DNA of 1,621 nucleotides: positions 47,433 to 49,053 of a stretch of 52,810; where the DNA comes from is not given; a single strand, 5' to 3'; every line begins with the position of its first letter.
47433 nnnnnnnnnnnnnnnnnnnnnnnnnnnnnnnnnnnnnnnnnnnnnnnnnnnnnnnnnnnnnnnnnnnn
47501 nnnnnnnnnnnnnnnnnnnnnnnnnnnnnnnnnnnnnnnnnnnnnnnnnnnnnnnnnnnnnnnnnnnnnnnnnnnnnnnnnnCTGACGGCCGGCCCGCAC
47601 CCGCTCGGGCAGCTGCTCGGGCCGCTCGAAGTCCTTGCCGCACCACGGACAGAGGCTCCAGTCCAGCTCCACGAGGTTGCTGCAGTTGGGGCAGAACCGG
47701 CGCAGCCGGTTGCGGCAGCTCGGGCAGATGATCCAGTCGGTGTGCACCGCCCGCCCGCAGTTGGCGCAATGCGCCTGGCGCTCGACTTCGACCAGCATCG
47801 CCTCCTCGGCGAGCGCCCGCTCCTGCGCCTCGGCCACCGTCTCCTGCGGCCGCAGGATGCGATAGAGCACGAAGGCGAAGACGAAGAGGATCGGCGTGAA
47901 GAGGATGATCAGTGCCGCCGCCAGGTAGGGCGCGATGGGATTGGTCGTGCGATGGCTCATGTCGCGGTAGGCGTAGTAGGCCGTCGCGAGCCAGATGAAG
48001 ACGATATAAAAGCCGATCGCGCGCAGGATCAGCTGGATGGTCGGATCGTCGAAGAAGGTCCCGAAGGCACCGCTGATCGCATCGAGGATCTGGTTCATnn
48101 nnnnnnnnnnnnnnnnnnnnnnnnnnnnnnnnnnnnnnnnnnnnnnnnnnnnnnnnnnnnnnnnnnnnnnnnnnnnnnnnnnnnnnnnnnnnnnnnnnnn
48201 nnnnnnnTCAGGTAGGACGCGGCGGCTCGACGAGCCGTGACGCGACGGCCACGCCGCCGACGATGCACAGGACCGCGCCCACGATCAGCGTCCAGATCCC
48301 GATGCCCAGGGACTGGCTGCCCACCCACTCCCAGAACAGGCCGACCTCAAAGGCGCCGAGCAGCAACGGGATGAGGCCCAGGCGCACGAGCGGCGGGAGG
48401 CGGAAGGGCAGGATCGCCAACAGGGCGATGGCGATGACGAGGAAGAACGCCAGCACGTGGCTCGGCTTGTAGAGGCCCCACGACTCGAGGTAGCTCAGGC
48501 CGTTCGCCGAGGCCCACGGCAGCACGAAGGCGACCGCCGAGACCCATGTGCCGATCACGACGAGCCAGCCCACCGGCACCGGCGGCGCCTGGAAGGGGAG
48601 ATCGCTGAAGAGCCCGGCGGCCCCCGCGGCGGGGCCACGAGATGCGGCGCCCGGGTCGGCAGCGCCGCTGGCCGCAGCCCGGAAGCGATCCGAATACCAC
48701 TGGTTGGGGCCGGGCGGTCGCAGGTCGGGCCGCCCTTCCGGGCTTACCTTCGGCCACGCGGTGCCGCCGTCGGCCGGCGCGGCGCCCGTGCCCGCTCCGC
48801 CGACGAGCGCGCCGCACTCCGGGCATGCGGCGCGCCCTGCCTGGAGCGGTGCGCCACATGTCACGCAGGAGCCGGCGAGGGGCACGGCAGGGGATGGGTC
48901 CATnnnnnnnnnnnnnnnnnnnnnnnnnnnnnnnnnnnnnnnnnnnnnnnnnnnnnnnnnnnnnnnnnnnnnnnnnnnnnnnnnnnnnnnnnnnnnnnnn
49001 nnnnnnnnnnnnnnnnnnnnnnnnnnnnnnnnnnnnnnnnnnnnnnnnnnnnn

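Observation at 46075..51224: Coupled array of three zinc-ribbon proteins, a polytopic membrane protein, a small soluble protein and a CPBP protease between guaA and radC-mreBC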

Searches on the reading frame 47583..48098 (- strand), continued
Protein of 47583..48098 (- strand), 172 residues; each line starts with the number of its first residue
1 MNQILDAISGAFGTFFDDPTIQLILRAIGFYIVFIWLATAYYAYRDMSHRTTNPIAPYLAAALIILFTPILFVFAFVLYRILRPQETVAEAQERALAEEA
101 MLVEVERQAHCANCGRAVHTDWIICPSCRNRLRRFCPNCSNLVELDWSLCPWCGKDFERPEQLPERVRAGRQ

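Call 69: find_encoding_contigs(protein=P0410, flank=8000, max_places=1)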
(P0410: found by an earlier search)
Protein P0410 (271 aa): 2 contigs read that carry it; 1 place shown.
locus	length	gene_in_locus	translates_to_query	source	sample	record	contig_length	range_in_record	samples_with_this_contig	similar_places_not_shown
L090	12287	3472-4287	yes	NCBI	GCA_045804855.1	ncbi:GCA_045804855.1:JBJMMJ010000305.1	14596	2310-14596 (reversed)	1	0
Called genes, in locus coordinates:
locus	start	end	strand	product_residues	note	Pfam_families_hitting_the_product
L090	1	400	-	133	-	?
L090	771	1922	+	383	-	PF21338:Top1B_N_bact, PF01028:Topoisom_I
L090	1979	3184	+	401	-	-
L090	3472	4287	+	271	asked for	PF12773:DZR (weak)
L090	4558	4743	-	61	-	-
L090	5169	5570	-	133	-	-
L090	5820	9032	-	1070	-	PF01590:GAF, PF13185:GAF_2, PF13492:GAF_3 (weak), PF13185:GAF_2, PF01590:GAF, PF13185:GAF_2, PF00512:HisKA, PF02518:HATPase_c, +5 more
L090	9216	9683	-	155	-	PF10604:Polyketide_cyc2, PF03364:Polyketide_cyc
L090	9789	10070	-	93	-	PF04226:Transgly_assoc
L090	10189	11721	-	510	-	PF13188:PAS_8 (weak), PF13426:PAS_9, PF00512:HisKA, PF02518:HATPase_c, PF00072:Response_reg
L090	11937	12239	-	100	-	-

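Call 70: find_encoding_contigs(protein=P0413, flank=8000, max_places=1)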
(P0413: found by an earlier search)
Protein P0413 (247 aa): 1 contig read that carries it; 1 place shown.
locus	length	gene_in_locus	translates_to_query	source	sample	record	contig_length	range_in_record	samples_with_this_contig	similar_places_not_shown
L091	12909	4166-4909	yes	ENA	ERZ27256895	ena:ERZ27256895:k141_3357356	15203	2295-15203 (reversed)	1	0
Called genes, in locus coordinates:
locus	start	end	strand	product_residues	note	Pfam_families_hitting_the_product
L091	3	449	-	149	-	?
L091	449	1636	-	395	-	PF00005:ABC_tran, PF13304:AAA_21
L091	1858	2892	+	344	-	PF21338:Top1B_N_bact, PF01028:Topoisom_I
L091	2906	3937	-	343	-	PF00512:HisKA, PF02518:HATPase_c (weak)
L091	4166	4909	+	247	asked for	-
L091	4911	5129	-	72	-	-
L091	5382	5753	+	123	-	-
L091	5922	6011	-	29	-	-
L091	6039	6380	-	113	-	-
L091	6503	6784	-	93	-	-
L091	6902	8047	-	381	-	PF01590:GAF, PF13185:GAF_2, PF00512:HisKA, PF02518:HATPase_c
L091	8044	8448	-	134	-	PF00072:Response_reg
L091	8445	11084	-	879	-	PF00512:HisKA, PF13581:HATPase_c_2 (faint), PF02518:HATPase_c, PF00072:Response_reg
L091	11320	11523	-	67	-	-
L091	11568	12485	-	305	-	PF00149:Metallophos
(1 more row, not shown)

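Call 83: search_solved_structures(query=A3, max_evalue=1)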
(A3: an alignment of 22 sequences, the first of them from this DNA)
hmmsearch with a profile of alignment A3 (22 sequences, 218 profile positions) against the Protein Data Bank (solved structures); distinct sequences matched with E-value up to 1: 10.
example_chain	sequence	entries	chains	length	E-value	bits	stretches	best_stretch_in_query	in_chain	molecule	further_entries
2i13_A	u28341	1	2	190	0.059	15.9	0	151-179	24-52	Aart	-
1mey_C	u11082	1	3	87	0.12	14.9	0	151-173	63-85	CONSENSUS ZINC FINGER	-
4y97_B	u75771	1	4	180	0.22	14.1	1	120-166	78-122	DNA polymerase alpha catalytic subunit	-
2yt9_A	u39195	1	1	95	0.27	13.8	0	126-171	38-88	zinc finger-containing protein 1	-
9h1o_C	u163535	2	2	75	0.35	13.4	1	106-143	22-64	Rho guanine nucleotide exchange factor 2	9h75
1n5g_A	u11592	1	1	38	0.37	13.3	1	123-156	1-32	38-mer of DNA polymerase alpha catalytic subunit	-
2kmk_A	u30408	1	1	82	0.57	12.7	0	151-178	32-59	Zinc finger protein Gfi-1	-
2eps_A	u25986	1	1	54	0.63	12.6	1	150-175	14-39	POZ-, AT hook-, and zinc finger-containing protein 1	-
6m6z_A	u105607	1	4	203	0.67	12.5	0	63-114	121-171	TMH4C4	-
9p3z_A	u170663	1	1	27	0.85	12.2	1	111-134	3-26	Zinc finger C4H2 domain-containing protein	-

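Call 85: search_protein_families(library=pfam, proteins=[P0364, P0345, P0369, P0388, P0329, P0357, P0410, P0413, P0378, P0341], max_evalue=1)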
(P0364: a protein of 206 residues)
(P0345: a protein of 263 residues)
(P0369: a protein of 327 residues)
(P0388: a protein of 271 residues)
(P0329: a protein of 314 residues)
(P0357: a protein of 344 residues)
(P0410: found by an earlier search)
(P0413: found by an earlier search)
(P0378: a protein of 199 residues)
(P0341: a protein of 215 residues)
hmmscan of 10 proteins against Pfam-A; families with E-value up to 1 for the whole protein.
P0364 (206 aa): 14 families
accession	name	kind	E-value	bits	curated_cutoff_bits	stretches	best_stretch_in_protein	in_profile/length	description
PF12773.13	DZR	-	4.8e-07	30.3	27.3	1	101-143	1-44/45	Double zinc ribbon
PF10571.15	UPF0547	-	0.00015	22.3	29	2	125-143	2-20/26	Uncharacterised protein family UPF0547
PF18912.6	DZR_2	-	0.0021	18.3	27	1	99-143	8-55/56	Double zinc ribbon domain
PF20176.3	DUF6541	-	0.012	14.4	29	1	10-93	278-362/646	Family of unknown function (DUF6541)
PF04893.22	Yip1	-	0.013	15.8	28.6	1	9-72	58-122/173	Yip1 domain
PF22747.2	Zn_ribbon_DUF2089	-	0.049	14.2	27.6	1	115-143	1-32/32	DUF2089 zinc ribbon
PF25299.1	ZZ_ADA2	-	0.054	14.1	27.5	1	101-130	1-30/48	ADA2 ZZ-type zing finger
PF17032.10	Zn_ribbon_15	-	0.081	14.2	28.9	1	110-143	35-72/73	zinc-ribbon family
PF07191.17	Zn_ribbon_6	-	0.21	12.1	25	0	97-123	15-40/67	Double zinc ribbon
PF15050.11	SCIMP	-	0.23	12.3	27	1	46-73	5-32/132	SCIMP protein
PF13240.11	Zn_Ribbon_1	-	0.24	11.7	25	1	126-143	2-19/23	zinc-ribbon domain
PF13248.11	Zn_ribbon_3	-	0.57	10.2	27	1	124-143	3-22/26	zinc-ribbon domain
PF19529.4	DUF6057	-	0.77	9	29.8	1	8-69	107-170/569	Family of unknown function (DUF6057)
PF14446.12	Prok-RING_1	-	0.79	10.2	29.1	1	100-126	6-34/54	Prokaryotic RING finger family 1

P0345 (263 aa): 11 families
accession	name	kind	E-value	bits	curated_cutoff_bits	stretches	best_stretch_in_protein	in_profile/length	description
PF12773.13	DZR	-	4.5e-10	40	27.3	1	95-138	1-45/45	Double zinc ribbon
PF13248.11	Zn_ribbon_3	-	2.2e-06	27.4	27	2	95-115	5-25/26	zinc-ribbon domain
PF24460.1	DUF7575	-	4.7e-06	26.3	28.5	1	93-115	4-26/28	Domain of unknown function (DUF7575)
PF13240.11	Zn_Ribbon_1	-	1e-05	25.6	25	1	95-112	2-19/23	zinc-ribbon domain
PF17032.10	Zn_ribbon_15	-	1.2e-05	26.4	28.9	1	92-113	52-73/73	zinc-ribbon family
PF10571.15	UPF0547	-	0.00042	20.8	29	1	95-113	3-21/26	Uncharacterised protein family UPF0547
PF18912.6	DZR_2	-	0.021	15.1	27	1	93-116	8-31/56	Double zinc ribbon domain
PF09605.15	Trep_Strep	-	0.068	13.6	28.7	1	8-85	66-145/185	Hypothetical bacterial integral membrane protein (Trep_Strep)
PF09334.17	tRNA-synt_1g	-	0.079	12.1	20.1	1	70-141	98-176/391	tRNA synthetases class I (M)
PF00335.26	Tetraspanin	-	0.17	12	32.1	1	4-84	41-120/225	Tetraspanin family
PF19529.4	DUF6057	-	0.43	9.8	29.8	1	18-66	123-172/569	Family of unknown function (DUF6057)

P0369 (327 aa): 13 families
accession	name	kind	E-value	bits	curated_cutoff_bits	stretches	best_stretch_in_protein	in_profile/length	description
PF12773.13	DZR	-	2.8e-09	37.4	27.3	1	107-150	1-45/45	Double zinc ribbon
PF17032.10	Zn_ribbon_15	-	0.0001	23.4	28.9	1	100-124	48-72/73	zinc-ribbon family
PF13240.11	Zn_Ribbon_1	-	0.0014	18.8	25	2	132-152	2-22/23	zinc-ribbon domain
PF13248.11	Zn_ribbon_3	-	0.0015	18.4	27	2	132-152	5-25/26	zinc-ribbon domain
PF18912.6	DZR_2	-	0.0023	18.2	27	1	106-149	9-55/56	Double zinc ribbon domain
PF09334.17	tRNA-synt_1g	-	0.011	14.9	20.1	1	86-156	102-176/391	tRNA synthetases class I (M)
PF10571.15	UPF0547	-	0.014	16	29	1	134-150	5-21/26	Uncharacterised protein family UPF0547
PF14446.12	Prok-RING_1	-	0.024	15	29.1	1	104-125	4-27/54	Prokaryotic RING finger family 1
PF08395.17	7tm_7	-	0.046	13.5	26.6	1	26-111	34-122/370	7tm Chemosensory receptor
PF25299.1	ZZ_ADA2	-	0.089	13.4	27.5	1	107-135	1-29/48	ADA2 ZZ-type zing finger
PF02270.21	TFIIF_beta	-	0.17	12.5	23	1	32-62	12-42/65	TFIIF, beta subunit HTH domain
PF01155.25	HypA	-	0.43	11.1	28.9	0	105-127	71-95/112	Hydrogenase/urease nickel incorporation, metallochaperone, hypA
PF24460.1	DUF7575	-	0.5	10.2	28.5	0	103-118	2-17/28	Domain of unknown function (DUF7575)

P0388 (271 aa): 11 families
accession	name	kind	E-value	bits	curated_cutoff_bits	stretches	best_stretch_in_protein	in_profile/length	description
PF12773.13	DZR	-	1.3e-11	44.9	27.3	1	95-137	1-44/45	Double zinc ribbon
PF13248.11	Zn_ribbon_3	-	2.3e-05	24.1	27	2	120-137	5-22/26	zinc-ribbon domain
PF18912.6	DZR_2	-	0.0015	18.8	27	1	93-137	8-55/56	Double zinc ribbon domain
PF24460.1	DUF7575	-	0.0024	17.6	28.5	1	119-140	5-26/28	Domain of unknown function (DUF7575)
PF14446.12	Prok-RING_1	-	0.0035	17.7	29.1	1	95-120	7-34/54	Prokaryotic RING finger family 1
PF13240.11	Zn_Ribbon_1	-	0.0039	17.4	25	1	95-112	2-19/23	zinc-ribbon domain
PF17032.10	Zn_ribbon_15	-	0.0053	18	28.9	1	92-112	52-72/73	zinc-ribbon family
PF09334.17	tRNA-synt_1g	-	0.022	14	20.1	1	73-137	101-169/391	tRNA synthetases class I (M)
PF18551.6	TackOD1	-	0.055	13.5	32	1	68-113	48-95/188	Thaumarchaeal output domain 1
PF10716.14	NdhL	-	0.29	11.6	25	1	12-63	16-64/76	NADH dehydrogenase transmembrane subunit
PF25299.1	ZZ_ADA2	-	0.95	10.1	27.5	1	95-124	1-30/48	ADA2 ZZ-type zing finger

P0329 (314 aa): 11 families
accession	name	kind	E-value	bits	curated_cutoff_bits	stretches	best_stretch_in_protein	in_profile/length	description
PF12773.13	DZR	-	8.6e-07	29.5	27.3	1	110-152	1-44/45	Double zinc ribbon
PF13248.11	Zn_ribbon_3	-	7.2e-06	25.7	27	2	107-131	2-26/26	zinc-ribbon domain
PF24460.1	DUF7575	-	0.0014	18.4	28.5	1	133-157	4-28/28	Domain of unknown function (DUF7575)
PF13240.11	Zn_Ribbon_1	-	0.0031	17.7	25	1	110-131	2-23/23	zinc-ribbon domain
PF17032.10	Zn_ribbon_15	-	0.0045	18.2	28.9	1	106-128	51-73/73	zinc-ribbon family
PF18912.6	DZR_2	-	0.0084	16.4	27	1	133-160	8-35/56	Double zinc ribbon domain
PF24463.1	DUF7577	-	0.11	12.5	28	1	134-157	4-27/27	Domain of unknown function (DUF7577)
PF10005.14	Zn_ribbon_DZR_6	-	0.12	13.6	23.4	0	134-157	3-26/93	zinc-ribbon domain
PF07191.17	Zn_ribbon_6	-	0.14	12.6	25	1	109-147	2-44/67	Double zinc ribbon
PF21344.3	Zn_ribbon_LysW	-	0.4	10.8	27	0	122-131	22-31/46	Alpha-aminoadipate carrier protein LysW-like, globular domain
PF25299.1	ZZ_ADA2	-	0.59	10.8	27.5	1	110-139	1-33/48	ADA2 ZZ-type zing finger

P0357 (344 aa): 8 families
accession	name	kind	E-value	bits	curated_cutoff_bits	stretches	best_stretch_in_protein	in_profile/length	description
PF12773.13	DZR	-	3.6e-07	30.7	27.3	1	117-159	1-44/45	Double zinc ribbon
PF13248.11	Zn_ribbon_3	-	0.0041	17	27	1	116-134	4-22/26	zinc-ribbon domain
PF24460.1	DUF7575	-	0.013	15.2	28.5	1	141-161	5-25/28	Domain of unknown function (DUF7575)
PF17032.10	Zn_ribbon_15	-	0.015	16.5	28.9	0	114-134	52-72/73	zinc-ribbon family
PF25299.1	ZZ_ADA2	-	0.039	14.5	27.5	1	117-145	1-29/48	ADA2 ZZ-type zing finger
PF14446.12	Prok-RING_1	-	0.065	13.6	29.1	1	115-136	5-28/54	Prokaryotic RING finger family 1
PF13240.11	Zn_Ribbon_1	-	0.1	12.9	25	0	142-159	2-19/23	zinc-ribbon domain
PF12368.13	Rhodanese_C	-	0.59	10.9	26.9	1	99-151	8-59/66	Rhodanase C-terminal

P0410 (271 aa): 17 families
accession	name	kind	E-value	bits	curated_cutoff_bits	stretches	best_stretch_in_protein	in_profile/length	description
PF12773.13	DZR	-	9e-07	29.4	27.3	1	110-152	1-44/45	Double zinc ribbon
PF13240.11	Zn_Ribbon_1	-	0.00012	22.2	25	1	110-131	2-23/23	zinc-ribbon domain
PF24460.1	DUF7575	-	0.00013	21.7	28.5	1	133-157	4-28/28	Domain of unknown function (DUF7575)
PF17032.10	Zn_ribbon_15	-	0.00015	22.9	28.9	1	105-128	50-73/73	zinc-ribbon family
PF22747.2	Zn_ribbon_DUF2089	-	0.0099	16.4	27.6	1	124-150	1-30/32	DUF2089 zinc ribbon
PF24463.1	DUF7577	-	0.027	14.5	28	1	134-157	4-27/27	Domain of unknown function (DUF7577)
PF13248.11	Zn_ribbon_3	-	0.03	14.2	27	1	110-129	5-24/26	zinc-ribbon domain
PF18912.6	DZR_2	-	0.033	14.4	27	1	133-157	8-32/56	Double zinc ribbon domain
PF14353.12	CpXC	-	0.043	14.3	25.4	1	91-117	21-47/121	CpXC protein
PF17848.7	Zn_ribbon_ACC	-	0.046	14.4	24.5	0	121-149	1-23/26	Acetyl-CoA carboxylase zinc finger domain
PF20154.4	LNT_N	-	0.066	13.8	27.1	1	27-81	41-96/159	Apolipoprotein N-acyltransferase N-terminal domain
PF07282.18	Cas12f1-like_TNB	-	0.077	13.6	26.3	0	106-130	27-49/60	Cas12f1-like, TNB domain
PF05887.16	Trypan_PARP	-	0.26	11.7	100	1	139-223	46-127/134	Procyclic acidic repetitive protein (PARP)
PF14427.12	Pput2613-deam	-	0.27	11.5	25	1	116-147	68-99/118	Pput_2613-like deaminase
PF25299.1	ZZ_ADA2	-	0.54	10.9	27.5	1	110-141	1-32/48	ADA2 ZZ-type zing finger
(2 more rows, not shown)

P0413 (247 aa): 6 families
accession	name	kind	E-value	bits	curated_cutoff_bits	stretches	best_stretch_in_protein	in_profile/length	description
PF12773.13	DZR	-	4.2e-05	24.1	27.3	1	119-161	1-44/45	Double zinc ribbon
PF19779.4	DUF6264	-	0.016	15.9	31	1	10-58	104-150/183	Family of unknown function (DUF6264)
PF18912.6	DZR_2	-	0.079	13.2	27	1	116-161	7-55/56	Double zinc ribbon domain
PF17032.10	Zn_ribbon_15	-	0.44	11.8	28.9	0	116-136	52-72/73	zinc-ribbon family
PF03107.22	C1_2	-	0.73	10.7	26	0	111-145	12-48/48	C1 domain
PF14110.11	DUF4282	-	0.77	10.8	27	0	23-89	12-65/86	Domain of unknown function (DUF4282)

P0378 (199 aa): 15 families
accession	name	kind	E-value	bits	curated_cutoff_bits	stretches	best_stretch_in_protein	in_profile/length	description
PF12773.13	DZR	-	2.8e-08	34.2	27.3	1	110-152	1-44/45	Double zinc ribbon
PF17032.10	Zn_ribbon_15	-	0.00068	20.8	28.9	1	104-128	49-73/73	zinc-ribbon family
PF10571.15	UPF0547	-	0.001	19.6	29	1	110-128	3-21/26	Uncharacterised protein family UPF0547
PF13248.11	Zn_ribbon_3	-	0.0014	18.4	27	2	110-131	5-26/26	zinc-ribbon domain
PF24460.1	DUF7575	-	0.0084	15.9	28.5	1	132-156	3-27/28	Domain of unknown function (DUF7575)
PF13240.11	Zn_Ribbon_1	-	0.021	15.1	25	0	110-131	2-23/23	zinc-ribbon domain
PF18912.6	DZR_2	-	0.022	15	27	1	110-152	10-55/56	Double zinc ribbon domain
PF07191.17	Zn_ribbon_6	-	0.026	15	25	1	100-139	9-46/67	Double zinc ribbon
PF24463.1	DUF7577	-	0.034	14.2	28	1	133-157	3-27/27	Domain of unknown function (DUF7577)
PF10005.14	Zn_ribbon_DZR_6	-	0.047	14.8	23.4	0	134-161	3-30/93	zinc-ribbon domain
PF07503.17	zf-HYPF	-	0.067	13.5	23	1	114-131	14-31/34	HypF finger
PF25299.1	ZZ_ADA2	-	0.11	13.1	27.5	1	110-138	1-32/48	ADA2 ZZ-type zing finger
PF00130.28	C1_1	-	0.14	12.5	26.5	1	132-154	11-36/53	Phorbol esters/diacylglycerol binding domain (C1 domain)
PF00643.29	zf-B_box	-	0.26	11.9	24.1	1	123-142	5-25/42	B-box zinc finger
PF22747.2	Zn_ribbon_DUF2089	-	0.33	11.5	27.6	1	113-131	4-22/32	DUF2089 zinc ribbon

P0341 (215 aa): 12 families
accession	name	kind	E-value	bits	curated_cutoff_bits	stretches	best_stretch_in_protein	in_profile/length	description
PF12773.13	DZR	-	4.1e-07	30.5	27.3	1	110-152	1-44/45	Double zinc ribbon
PF13248.11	Zn_ribbon_3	-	0.00028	20.7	27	1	108-127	3-22/26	zinc-ribbon domain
PF18912.6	DZR_2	-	0.005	17.1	27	1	131-157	6-32/56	Double zinc ribbon domain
PF17032.10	Zn_ribbon_15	-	0.022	16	28.9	1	101-128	46-73/73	zinc-ribbon family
PF10571.15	UPF0547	-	0.027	15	29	0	134-152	2-20/26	Uncharacterised protein family UPF0547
PF13240.11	Zn_Ribbon_1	-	0.052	13.8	25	1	110-127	2-19/23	zinc-ribbon domain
PF05545.16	FixQ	-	0.2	12.1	29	0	22-52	8-38/49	Cbb3-type cytochrome oxidase component FixQ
PF24460.1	DUF7575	-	0.32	10.8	28.5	1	133-156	4-27/28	Domain of unknown function (DUF7575)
PF25143.1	Zn_ribbon_IFT122_C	-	0.38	11.1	27.3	1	99-119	19-37/38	IFT122, C-terminal zinc ribbon domain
PF00130.28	C1_1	-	0.44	10.9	26.5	1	106-136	10-43/53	Phorbol esters/diacylglycerol binding domain (C1 domain)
PF17848.7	Zn_ribbon_ACC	-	0.6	10.8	24.5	1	121-131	1-11/26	Acetyl-CoA carboxylase zinc finger domain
PF11290.13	DUF3090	-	0.62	10.3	27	1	97-120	143-166/170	Protein of unknown function (DUF3090)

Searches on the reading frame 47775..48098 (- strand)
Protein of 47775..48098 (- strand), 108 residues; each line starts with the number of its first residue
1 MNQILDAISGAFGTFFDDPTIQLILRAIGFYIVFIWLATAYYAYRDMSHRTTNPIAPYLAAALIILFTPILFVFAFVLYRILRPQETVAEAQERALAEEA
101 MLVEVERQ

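Call 51: search_protein_families(library=pfam, proteins=[window:47775-48098:-], max_evalue=10)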
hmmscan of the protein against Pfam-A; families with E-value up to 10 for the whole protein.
seq(108 aa): 4 families
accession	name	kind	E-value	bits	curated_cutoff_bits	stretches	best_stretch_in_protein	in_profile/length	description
PF19779.4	DUF6264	-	0.033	14.8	31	1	9-76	108-174/183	Family of unknown function (DUF6264)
PF20563.3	DUF6773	-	0.073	13.3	27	1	27-92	93-158/163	Family of unknown function (DUF6773)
PF08592.16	Anthrone_oxy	-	0.076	13.7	27.3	1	28-79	12-60/106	Anthrone oxygenase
PF02656.20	DUF202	-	2.1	9.3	23.4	1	10-49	25-64/68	Domain of unknown function (DUF202)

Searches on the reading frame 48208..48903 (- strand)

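Call 4: search_protein_families(library=pfam, proteins=[window:48208-48903:-], max_evalue=1)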
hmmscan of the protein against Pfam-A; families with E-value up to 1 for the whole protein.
window:48208-48903:- (231 aa): 6 families
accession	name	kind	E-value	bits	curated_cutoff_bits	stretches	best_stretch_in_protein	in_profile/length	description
PF13240.11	Zn_Ribbon_1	-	0.00046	20.3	25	1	13-32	2-21/23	zinc-ribbon domain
PF12773.13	DZR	-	0.0028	18.2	27.3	1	11-31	25-45/45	Double zinc ribbon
PF13248.11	Zn_ribbon_3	-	0.0029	17.4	27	1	12-32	4-24/26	zinc-ribbon domain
PF20173.3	ZnF_RZ-type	-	0.023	14.7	27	1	16-39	25-46/54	RZ type zinc finger domain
PF18912.6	DZR_2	-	0.16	12.3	27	1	12-31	9-28/56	Double zinc ribbon domain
PF23455.1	DUF7129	-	0.86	9.8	30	0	13-32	14-35/45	Domain of unknown function (DUF7129)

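Call 5: search_protein_families(library=ncbifam, proteins=[window:48208-48903:-], max_evalue=1)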
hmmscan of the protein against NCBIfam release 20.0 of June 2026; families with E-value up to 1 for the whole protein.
window:48208-48903:- (231 aa): 2 families
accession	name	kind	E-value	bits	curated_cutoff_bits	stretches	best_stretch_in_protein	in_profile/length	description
TIGR03480.1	HpnN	hypoth_equivalog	0.33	8.8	751.85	1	119-185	684-751/862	hopanoid biosynthesis associated RND transporter like protein HpnN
NF033497.1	rubre_like_arch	subfamily_domain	0.82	9.4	32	0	13-32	3-24/34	rubrerythrin-like domain-containing protein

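Call 40: search_protein_families(library=padloc, proteins=[window:48208-48903:-], max_evalue=0.1)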
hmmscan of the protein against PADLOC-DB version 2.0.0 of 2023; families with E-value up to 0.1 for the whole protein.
window:48208-48903:- (231 aa): 0 families
